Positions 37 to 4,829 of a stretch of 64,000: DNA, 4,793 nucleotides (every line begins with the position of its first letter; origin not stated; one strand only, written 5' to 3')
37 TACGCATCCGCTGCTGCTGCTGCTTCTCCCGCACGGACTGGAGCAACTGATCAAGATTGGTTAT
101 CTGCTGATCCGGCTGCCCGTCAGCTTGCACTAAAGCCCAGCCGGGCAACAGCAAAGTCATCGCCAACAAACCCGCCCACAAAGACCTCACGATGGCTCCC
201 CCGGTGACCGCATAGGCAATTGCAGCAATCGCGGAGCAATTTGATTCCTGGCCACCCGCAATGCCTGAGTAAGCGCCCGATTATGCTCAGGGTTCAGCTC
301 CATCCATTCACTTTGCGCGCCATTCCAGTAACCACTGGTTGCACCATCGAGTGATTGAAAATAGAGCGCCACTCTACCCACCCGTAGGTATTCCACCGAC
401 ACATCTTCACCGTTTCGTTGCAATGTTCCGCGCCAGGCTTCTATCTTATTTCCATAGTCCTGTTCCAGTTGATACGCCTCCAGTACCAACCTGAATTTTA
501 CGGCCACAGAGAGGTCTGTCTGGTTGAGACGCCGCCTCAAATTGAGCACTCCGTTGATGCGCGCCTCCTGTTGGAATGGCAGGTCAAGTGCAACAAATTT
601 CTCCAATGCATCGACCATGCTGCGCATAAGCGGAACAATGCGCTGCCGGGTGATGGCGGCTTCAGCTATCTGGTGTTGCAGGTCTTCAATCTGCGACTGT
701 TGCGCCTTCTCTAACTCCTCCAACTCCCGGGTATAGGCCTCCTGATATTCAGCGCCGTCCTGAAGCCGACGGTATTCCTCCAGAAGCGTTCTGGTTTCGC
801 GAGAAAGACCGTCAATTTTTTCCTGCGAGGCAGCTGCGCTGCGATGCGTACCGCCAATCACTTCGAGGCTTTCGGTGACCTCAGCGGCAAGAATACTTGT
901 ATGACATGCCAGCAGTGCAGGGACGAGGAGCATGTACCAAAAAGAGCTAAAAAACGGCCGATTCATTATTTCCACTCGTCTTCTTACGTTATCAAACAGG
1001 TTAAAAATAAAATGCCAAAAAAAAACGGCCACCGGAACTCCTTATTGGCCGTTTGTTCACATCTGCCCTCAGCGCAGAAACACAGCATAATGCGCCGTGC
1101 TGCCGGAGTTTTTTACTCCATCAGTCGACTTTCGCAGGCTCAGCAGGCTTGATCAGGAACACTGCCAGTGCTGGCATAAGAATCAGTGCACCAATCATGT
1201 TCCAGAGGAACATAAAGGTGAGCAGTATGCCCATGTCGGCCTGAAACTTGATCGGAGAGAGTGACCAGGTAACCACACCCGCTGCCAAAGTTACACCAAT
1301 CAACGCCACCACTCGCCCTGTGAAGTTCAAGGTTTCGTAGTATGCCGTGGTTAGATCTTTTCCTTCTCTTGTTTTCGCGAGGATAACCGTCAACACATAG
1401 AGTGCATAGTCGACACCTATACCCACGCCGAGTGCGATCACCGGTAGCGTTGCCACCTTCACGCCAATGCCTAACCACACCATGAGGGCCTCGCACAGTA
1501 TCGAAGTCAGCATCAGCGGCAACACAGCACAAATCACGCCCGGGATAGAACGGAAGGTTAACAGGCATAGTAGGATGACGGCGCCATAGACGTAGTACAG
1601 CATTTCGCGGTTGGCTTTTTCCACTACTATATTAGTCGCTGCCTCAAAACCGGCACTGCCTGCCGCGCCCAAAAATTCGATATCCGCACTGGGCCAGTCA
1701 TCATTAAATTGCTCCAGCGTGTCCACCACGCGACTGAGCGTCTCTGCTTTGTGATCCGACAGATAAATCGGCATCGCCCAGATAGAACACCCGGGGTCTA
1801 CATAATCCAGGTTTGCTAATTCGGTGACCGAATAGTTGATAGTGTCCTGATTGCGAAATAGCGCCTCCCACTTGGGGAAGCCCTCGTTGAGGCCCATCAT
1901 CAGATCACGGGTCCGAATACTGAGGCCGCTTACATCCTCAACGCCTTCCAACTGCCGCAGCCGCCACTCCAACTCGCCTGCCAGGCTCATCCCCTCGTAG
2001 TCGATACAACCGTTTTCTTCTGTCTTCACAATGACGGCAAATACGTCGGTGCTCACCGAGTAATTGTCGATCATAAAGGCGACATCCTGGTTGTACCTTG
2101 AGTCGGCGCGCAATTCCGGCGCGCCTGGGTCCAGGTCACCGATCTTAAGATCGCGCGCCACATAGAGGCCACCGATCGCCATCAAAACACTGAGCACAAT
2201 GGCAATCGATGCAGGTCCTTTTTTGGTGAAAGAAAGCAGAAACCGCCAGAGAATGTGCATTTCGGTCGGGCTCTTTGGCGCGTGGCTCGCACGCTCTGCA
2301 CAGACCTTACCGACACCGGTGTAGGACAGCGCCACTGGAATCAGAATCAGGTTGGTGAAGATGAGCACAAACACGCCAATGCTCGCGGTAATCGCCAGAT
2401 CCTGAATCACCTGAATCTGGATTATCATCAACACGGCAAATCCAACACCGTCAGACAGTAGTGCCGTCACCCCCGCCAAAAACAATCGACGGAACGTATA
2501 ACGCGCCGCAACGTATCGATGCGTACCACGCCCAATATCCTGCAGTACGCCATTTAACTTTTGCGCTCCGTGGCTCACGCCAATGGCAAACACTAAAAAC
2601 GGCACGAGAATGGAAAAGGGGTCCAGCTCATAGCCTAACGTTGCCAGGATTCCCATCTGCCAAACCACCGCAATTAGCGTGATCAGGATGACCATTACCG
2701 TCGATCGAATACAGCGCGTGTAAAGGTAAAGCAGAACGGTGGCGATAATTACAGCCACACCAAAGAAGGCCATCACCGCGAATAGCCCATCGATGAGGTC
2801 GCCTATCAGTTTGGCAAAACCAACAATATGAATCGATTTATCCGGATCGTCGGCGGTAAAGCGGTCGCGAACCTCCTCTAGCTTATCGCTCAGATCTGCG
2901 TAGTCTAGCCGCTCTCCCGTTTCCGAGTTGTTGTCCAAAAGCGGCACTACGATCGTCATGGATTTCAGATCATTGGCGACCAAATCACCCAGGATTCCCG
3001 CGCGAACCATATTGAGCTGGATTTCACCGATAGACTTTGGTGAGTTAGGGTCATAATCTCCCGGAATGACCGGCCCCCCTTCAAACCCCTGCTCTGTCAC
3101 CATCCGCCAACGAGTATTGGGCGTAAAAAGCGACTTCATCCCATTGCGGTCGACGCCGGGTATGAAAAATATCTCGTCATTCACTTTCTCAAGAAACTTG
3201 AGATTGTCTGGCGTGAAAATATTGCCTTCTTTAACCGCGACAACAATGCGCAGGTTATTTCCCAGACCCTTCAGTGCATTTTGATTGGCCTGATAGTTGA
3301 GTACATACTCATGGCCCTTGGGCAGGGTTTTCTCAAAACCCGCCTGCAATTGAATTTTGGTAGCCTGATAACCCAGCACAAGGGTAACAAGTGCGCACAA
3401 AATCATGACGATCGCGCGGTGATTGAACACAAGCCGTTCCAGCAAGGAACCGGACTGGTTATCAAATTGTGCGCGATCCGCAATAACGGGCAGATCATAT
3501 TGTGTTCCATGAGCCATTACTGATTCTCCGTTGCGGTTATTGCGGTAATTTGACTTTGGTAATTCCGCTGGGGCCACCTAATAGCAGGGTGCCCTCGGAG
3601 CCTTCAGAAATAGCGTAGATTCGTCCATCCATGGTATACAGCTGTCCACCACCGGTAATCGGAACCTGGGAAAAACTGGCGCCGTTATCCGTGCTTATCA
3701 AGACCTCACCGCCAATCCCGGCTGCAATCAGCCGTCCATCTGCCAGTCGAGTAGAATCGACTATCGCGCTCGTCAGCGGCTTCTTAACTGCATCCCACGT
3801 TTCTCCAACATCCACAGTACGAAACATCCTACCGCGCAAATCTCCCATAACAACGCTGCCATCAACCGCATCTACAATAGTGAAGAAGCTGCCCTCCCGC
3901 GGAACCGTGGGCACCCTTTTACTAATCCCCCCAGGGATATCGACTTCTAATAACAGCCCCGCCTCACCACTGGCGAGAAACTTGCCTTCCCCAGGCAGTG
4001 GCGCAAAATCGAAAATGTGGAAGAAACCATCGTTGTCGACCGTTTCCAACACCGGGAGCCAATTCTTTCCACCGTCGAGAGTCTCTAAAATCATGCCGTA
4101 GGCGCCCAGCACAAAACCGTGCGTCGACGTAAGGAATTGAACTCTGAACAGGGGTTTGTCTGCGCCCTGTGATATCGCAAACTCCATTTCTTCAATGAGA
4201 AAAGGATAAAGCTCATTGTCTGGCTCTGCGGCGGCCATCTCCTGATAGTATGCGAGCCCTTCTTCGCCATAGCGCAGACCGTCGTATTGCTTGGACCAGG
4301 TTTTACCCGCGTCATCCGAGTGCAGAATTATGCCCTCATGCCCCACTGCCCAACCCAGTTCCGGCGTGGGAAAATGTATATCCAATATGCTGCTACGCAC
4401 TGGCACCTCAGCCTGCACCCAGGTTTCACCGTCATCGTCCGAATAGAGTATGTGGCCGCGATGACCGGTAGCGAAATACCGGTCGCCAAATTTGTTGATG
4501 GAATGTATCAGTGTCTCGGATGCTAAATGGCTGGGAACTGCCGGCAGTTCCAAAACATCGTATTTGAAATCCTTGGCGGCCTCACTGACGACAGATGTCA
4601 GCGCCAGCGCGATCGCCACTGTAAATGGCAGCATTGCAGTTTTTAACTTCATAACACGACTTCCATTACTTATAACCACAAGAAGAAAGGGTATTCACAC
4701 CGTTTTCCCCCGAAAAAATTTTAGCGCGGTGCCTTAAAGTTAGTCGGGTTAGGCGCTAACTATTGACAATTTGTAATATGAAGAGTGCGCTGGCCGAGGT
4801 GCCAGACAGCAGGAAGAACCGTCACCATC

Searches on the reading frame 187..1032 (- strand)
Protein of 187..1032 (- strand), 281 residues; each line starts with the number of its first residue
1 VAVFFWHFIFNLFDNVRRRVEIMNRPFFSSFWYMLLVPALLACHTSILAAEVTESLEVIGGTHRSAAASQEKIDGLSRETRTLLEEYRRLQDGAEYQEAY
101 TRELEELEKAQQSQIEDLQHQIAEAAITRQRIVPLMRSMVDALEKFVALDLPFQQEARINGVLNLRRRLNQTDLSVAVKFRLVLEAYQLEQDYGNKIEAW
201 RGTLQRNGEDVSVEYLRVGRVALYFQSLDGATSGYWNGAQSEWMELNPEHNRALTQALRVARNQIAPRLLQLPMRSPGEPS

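Call 21: search_protein_families(library=pfam, proteins=[window:187-1032:-], max_evalue=0.00001)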
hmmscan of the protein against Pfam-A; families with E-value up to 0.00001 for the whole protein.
window:187-1032:- (281 aa): 1 family
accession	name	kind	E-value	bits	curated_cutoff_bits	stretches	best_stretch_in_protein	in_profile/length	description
PF11932.13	DUF3450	-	8e-73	245.1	32.6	1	36-274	3-240/241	Protein of unknown function (DUF3450)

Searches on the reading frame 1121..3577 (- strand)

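Call 21: search_protein_families(library=pfam, proteins=[window:1121-3577:-], max_evalue=0.00001)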
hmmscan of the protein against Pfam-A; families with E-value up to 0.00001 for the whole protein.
window:1121-3577:- (818 aa): 1 family
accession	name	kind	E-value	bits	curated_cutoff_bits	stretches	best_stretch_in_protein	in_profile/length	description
PF03176.21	MMPL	-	6.7e-17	61.9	20.5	2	660-808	149-302/333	MMPL family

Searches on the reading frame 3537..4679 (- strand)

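Call 21: search_protein_families(library=pfam, proteins=[window:3537-4679:-], max_evalue=0.00001)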
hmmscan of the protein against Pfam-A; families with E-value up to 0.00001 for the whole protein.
window:3537-4679:- (380 aa): 3 families
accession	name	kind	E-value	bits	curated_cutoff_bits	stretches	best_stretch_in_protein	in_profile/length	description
PF14870.12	PSII_BNR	-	2.5e-22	79.9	27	2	174-331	17-173/303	Photosynthesis system II assembly factor YCF48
PF02012.26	BNR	-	1e-09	37.4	27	0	120-130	2-12/12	BNR/Asp-box repeat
PF15902.12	Sortilin-Vps10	-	1.7e-07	30.8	33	0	62-130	32-111/446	Sortilin, neurotensin receptor 3,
